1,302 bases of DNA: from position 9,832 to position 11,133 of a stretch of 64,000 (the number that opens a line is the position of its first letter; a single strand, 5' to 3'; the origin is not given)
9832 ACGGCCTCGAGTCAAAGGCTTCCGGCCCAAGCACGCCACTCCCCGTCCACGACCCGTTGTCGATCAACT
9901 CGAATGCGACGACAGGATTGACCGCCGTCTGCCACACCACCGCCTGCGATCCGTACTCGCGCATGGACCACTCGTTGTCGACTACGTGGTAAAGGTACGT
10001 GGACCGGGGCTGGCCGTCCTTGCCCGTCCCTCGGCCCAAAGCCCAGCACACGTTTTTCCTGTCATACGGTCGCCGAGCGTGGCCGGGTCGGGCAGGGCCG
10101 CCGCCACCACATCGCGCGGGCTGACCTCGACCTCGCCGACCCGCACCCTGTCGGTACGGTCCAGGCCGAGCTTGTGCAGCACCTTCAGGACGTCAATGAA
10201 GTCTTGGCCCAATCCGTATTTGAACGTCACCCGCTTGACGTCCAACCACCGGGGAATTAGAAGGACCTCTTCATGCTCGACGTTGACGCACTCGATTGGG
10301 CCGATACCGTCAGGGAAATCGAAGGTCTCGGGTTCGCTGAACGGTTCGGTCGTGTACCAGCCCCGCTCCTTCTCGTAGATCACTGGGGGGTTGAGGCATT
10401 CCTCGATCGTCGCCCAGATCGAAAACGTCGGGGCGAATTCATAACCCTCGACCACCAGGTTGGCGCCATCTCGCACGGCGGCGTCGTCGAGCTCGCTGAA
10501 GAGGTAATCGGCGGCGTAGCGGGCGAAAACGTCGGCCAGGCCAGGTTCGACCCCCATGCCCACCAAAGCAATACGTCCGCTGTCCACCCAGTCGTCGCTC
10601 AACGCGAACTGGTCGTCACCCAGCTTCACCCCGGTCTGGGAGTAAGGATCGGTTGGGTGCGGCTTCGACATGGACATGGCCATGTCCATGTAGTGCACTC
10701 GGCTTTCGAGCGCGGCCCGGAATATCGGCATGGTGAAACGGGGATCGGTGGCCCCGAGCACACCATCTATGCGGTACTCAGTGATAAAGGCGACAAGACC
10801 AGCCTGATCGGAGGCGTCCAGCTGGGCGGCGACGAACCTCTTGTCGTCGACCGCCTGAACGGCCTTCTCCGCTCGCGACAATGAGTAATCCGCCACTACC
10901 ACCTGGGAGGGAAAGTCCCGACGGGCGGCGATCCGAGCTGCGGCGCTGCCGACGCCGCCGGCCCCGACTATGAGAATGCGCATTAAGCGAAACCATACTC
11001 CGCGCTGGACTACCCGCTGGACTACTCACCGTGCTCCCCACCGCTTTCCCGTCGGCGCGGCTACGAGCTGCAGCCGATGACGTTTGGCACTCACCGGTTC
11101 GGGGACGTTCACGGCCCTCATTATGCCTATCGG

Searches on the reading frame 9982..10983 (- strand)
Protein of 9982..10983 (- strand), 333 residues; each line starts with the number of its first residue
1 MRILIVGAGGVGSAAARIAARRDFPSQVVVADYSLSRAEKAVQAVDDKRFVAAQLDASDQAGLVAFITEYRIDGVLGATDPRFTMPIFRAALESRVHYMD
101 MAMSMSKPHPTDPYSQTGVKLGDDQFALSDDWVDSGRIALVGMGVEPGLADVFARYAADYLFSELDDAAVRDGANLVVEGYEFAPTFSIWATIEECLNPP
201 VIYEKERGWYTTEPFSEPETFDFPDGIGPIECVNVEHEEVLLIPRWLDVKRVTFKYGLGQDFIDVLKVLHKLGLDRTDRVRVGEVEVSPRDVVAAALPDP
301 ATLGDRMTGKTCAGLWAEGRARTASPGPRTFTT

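Call 62: search_protein_families(library=pfam, proteins=[window:9982-10983:-], max_evalue=0.01)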
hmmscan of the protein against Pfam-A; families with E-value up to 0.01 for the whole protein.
window:9982-10983:- (333 aa): 5 families
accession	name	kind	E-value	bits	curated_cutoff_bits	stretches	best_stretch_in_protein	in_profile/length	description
PF03435.24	Sacchrp_dh_NADP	-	5.2e-23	82.2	25.1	1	3-140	1-129/129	Saccharopine dehydrogenase NADP binding domain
PF16653.10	Sacchrp_dh_C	-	1e-13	52.5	31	1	144-307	1-180/265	Saccharopine dehydrogenase C-terminal domain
PF00106.31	adh_short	-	0.003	17.5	26.6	1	3-69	3-70/195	short chain dehydrogenase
PF02254.24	TrkA_N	-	0.0043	17.8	23.8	1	3-65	1-57/116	TrkA-N domain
PF00899.27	ThiF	-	0.0066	16.1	28.1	0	1-24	21-44/238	ThiF family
